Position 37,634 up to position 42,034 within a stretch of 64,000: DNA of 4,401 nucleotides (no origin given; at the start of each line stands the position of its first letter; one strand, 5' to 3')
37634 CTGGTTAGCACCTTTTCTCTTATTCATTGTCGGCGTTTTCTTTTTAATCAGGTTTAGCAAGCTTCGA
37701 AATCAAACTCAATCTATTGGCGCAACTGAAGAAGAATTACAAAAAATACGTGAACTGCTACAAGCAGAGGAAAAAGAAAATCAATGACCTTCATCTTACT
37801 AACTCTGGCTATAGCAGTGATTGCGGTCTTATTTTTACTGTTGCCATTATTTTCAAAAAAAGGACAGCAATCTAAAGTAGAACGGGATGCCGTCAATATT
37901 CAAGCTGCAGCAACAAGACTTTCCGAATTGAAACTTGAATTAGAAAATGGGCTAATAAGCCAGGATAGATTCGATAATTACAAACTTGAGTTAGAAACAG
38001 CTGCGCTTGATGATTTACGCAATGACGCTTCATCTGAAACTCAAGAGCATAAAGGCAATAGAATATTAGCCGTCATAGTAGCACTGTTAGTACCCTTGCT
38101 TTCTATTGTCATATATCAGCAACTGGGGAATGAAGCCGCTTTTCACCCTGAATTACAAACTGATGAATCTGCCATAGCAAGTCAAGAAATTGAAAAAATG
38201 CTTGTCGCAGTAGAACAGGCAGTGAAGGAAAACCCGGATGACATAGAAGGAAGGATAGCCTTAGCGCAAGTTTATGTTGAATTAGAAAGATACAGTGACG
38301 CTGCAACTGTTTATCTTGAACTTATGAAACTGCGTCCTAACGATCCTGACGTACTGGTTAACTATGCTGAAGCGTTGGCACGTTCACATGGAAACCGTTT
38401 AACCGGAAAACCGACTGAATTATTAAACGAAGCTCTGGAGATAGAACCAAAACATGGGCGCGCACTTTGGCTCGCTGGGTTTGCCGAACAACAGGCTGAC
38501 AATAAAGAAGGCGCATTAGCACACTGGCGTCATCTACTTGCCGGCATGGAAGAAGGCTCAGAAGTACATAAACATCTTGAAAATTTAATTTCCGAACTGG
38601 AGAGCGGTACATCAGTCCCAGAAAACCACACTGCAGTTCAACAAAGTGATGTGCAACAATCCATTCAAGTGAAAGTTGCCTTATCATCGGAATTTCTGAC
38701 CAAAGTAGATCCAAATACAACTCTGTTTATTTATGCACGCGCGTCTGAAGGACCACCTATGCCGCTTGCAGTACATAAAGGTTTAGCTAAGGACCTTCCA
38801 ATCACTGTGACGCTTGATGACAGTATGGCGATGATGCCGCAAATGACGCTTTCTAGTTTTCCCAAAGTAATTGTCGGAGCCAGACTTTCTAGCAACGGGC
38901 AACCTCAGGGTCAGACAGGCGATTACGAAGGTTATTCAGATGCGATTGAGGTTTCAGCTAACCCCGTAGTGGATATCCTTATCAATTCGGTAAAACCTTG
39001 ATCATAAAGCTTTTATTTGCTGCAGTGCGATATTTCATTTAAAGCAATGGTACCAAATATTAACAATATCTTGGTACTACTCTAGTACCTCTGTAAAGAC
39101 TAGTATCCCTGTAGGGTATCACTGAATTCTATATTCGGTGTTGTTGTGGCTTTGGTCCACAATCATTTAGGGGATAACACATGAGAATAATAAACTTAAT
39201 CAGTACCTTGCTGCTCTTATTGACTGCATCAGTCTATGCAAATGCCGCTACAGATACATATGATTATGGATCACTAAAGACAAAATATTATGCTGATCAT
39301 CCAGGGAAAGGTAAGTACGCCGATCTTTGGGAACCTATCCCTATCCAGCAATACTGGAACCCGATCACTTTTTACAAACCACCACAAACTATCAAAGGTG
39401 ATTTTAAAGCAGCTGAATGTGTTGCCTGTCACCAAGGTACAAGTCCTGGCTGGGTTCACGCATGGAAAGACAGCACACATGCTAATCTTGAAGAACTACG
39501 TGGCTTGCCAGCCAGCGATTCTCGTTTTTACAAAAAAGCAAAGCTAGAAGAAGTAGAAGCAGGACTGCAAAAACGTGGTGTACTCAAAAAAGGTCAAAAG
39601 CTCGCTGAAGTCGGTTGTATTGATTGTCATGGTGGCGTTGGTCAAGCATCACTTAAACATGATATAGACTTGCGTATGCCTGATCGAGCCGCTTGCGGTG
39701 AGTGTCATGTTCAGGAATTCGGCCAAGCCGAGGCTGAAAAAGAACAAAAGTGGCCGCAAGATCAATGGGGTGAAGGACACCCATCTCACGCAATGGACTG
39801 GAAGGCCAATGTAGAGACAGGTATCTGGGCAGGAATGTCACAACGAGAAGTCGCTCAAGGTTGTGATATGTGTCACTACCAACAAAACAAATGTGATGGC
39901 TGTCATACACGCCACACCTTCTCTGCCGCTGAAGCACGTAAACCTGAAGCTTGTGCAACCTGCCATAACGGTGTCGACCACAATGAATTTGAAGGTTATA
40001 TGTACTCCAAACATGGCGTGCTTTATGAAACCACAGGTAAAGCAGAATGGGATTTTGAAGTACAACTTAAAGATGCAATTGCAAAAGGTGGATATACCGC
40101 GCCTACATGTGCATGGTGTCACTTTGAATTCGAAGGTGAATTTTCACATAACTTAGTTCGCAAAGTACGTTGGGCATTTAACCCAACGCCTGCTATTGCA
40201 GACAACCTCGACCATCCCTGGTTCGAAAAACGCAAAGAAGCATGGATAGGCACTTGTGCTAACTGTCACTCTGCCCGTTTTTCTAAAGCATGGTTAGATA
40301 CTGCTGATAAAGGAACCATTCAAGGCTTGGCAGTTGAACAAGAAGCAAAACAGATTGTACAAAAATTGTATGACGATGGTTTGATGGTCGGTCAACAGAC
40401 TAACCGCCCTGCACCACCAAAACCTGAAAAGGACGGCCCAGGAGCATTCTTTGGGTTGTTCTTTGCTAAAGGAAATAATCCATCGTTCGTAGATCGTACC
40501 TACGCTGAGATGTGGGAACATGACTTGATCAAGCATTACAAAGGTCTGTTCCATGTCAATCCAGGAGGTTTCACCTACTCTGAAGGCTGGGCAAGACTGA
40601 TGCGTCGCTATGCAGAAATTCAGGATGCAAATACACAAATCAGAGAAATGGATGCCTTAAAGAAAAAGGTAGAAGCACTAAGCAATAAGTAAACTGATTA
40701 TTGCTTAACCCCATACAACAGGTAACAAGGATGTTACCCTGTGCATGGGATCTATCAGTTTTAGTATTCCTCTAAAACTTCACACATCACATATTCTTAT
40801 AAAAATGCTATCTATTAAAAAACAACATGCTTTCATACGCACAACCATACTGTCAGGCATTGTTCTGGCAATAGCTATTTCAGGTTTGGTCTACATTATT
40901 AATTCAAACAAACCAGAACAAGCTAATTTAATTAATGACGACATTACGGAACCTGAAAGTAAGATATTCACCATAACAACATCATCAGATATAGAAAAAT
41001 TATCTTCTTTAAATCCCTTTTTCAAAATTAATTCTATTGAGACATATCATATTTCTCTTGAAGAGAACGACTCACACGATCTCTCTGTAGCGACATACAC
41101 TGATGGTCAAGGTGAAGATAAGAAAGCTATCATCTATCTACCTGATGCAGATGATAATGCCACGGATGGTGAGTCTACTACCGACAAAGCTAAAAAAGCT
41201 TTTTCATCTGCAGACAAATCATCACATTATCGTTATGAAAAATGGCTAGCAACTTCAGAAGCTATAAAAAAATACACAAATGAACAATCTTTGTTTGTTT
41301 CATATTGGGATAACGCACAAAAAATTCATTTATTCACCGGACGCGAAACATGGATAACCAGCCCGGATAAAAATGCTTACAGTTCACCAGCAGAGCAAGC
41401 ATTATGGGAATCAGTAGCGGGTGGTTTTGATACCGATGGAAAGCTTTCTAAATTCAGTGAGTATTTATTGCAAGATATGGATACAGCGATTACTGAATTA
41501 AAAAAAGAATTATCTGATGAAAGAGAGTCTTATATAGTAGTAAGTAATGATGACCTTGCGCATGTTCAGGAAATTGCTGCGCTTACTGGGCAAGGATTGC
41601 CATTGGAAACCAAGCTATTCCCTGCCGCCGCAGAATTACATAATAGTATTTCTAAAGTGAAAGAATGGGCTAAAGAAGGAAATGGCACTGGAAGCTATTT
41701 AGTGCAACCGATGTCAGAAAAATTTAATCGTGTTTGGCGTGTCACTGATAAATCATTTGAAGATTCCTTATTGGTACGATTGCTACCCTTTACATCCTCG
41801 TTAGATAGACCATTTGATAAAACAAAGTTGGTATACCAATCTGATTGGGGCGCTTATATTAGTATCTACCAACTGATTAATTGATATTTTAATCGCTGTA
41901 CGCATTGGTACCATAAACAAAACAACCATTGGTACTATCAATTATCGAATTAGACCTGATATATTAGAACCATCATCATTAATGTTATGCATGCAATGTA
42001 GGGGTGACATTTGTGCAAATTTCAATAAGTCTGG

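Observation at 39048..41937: Identical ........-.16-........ direct-repeat elements in front of haoA and in front of the adjacent MocR-type regulator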

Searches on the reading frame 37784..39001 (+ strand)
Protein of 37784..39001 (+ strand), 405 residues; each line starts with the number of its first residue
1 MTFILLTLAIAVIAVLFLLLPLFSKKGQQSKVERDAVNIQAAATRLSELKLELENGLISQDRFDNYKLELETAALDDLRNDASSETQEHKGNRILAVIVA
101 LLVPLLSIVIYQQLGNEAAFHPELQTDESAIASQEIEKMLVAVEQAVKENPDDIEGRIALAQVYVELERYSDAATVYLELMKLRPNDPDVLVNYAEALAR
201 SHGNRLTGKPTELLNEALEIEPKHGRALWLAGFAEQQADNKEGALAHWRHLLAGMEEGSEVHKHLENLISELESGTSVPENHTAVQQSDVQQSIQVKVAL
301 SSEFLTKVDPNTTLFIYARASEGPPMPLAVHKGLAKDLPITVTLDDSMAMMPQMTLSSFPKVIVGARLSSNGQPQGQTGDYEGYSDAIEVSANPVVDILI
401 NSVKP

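Call 4: search_protein_families(library=pfam, proteins=[window:37784-39001:+])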
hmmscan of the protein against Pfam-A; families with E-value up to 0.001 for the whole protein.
window:37784-39001:+ (405 aa): 9 families
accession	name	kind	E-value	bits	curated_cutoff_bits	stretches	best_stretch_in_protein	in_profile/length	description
PF23892.1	Ig_CycH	-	6.8e-37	126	27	1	294-401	1-108/108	Cytochrome c-type biogenesis protein H Ig-like domain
PF23914.1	TPR_CcmH_CycH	-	8.8e-17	61.8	42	1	126-259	22-155/158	Cytochrome c-type biogenesis protein H TPR domain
PF14559.12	TPR_19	-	4.6e-09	36.9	25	1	142-190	13-61/68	Tetratricopeptide repeat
PF13428.12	TPR_14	-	8.7e-08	32.6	23.5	1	156-197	3-44/44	Tetratricopeptide repeat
PF13432.12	TPR_16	-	1.1e-07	32.6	32.7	1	159-219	2-59/65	Tetratricopeptide repeat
PF13431.12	TPR_17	-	1.2e-07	31.8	24.4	0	177-200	2-25/34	Tetratricopeptide repeat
PF13414.12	TPR_11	-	9.5e-07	28.8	26.8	1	162-199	2-39/42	TPR repeat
PF14561.12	TPR_20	-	4.9e-05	24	25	1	140-184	8-52/90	Tetratricopeptide repeat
PF13371.12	TPR_9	-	6.4e-05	23.3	35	0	129-190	4-65/73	Tetratricopeptide repeat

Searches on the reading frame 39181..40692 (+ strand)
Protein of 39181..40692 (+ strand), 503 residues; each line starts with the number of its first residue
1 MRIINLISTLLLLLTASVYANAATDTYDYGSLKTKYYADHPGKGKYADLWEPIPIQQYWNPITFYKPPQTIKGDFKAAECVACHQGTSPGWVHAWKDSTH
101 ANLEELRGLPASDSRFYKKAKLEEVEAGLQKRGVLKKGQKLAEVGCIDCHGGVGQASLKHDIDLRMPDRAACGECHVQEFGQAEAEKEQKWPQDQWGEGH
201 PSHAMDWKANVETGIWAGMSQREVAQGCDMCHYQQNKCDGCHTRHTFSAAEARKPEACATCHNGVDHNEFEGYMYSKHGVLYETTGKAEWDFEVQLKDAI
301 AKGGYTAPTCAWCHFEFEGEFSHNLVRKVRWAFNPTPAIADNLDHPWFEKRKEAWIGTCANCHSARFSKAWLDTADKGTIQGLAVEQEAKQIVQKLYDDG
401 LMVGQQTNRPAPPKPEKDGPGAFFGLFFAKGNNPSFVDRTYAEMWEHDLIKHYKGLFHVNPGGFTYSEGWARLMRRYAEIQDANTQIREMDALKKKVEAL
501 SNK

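Call 4: search_protein_families(library=pfam, proteins=[window:39181-40692:+])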
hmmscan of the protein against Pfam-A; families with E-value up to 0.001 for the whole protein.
window:39181-40692:+ (503 aa): 2 families
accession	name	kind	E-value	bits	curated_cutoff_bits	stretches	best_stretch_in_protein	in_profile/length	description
PF13447.11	Multi-haem_cyto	-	2.9e-146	486.2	21.9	1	143-410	2-269/269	Seven times multi-haem cytochrome CxxCH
PF14522.11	Cytochrome_C7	-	4.3e-07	30.1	24.8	0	348-367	43-52/67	Cytochrome c7 and related cytochrome c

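Call 9: search_protein_families(library=ncbifam, proteins=[window:39181-40692:+])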
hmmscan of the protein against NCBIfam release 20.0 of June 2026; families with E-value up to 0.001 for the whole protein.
window:39181-40692:+ (503 aa): 2 families
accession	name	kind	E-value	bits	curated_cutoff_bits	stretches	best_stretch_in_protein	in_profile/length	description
NF052343.1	hydrazine_HDH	equivalog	8.8e-43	146.5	900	2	142-401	145-382/564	hydrazine dehydrogenase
TIGR04257.1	nanowire_3heme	domain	0.0002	21.5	40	0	140-178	20-60/75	c(7)-type cytochrome triheme domain-containing protein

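Call 59: search_solved_structures(query=window:39181-40692:+, max_evalue=0.00001, show_alignments=2)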
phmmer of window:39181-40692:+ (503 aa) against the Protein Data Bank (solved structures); distinct sequences matched with E-value up to 0.00001: 8.
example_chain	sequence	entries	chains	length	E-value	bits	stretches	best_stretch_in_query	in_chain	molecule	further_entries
4fas_A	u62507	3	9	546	2.9e-175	587.1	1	26-502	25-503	Hydroxylamine oxidoreductase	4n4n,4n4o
6m0p_A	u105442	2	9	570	3.4e-175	586.9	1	26-502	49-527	Aerobic hydroxylamine oxidoreductase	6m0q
1fgj_A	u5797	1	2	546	3.8e-175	586.7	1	26-502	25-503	HYDROXYLAMINE OXIDOREDUCTASE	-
6h5l_A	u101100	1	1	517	4.7e-54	187.1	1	41-419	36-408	Similar to hydroxylamine oxidoreductase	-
6t5e_A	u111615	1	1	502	6.7e-45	156.9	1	34-497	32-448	Hydroxylamine oxidoreductase-like protein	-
4n4j_A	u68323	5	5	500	3.1e-44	154.7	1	41-497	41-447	hydroxylamine oxidoreductase | Similar to hydroxylamine oxidoreductase hao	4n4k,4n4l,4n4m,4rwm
6hif_G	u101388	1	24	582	2.3e-34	122.1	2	142-402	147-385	Hydrazine dehydrogenase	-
4qo5_A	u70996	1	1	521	6.7e-09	38.1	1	237-316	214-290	Hypothetical multiheme protein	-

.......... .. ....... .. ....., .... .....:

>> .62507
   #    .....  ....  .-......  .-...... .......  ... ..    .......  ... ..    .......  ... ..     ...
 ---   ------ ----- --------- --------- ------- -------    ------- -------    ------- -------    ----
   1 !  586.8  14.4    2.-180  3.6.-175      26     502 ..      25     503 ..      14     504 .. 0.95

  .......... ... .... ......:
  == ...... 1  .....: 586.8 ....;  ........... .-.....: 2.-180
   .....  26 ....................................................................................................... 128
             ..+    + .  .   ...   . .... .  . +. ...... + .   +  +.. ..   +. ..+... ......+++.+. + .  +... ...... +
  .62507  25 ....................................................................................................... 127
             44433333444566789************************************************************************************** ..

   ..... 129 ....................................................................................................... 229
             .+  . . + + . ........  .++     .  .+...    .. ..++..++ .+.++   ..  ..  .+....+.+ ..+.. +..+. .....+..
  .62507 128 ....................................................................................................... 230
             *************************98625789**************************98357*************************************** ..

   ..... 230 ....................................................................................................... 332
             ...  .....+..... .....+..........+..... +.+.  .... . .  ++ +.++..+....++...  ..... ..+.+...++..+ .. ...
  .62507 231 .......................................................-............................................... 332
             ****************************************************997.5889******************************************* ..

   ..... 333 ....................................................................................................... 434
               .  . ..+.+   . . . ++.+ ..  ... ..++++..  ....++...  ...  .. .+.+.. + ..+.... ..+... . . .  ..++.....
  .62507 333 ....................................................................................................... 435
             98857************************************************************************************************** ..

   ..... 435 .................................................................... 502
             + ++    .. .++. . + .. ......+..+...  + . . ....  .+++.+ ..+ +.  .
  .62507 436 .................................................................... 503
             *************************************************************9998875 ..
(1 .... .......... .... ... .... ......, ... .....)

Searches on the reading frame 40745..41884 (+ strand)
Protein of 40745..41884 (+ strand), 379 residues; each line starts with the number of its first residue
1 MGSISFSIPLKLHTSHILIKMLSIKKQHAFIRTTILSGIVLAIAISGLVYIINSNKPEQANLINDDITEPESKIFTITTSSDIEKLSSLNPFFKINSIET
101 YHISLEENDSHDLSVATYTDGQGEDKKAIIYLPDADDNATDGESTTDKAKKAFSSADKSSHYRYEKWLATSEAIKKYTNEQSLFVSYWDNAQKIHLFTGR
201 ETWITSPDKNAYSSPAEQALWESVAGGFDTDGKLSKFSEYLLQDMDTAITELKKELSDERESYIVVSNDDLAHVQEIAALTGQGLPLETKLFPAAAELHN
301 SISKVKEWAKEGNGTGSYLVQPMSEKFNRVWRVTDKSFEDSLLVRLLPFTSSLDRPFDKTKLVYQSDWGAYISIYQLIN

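Call 4: search_protein_families(library=pfam, proteins=[window:40745-41884:+])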
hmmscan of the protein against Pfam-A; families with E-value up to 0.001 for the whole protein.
window:40745-41884:+ (379 aa): 0 families

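Call 9: search_protein_families(library=ncbifam, proteins=[window:40745-41884:+])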
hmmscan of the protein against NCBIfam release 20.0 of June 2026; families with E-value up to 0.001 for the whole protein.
window:40745-41884:+ (379 aa): 1 family
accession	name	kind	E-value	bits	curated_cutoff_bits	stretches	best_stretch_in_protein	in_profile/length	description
TIGR04392.1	haoB_nitrify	equivalog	1.1e-54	186.2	200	1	82-377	40-320/320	hydroxylamine oxidation protein HaoB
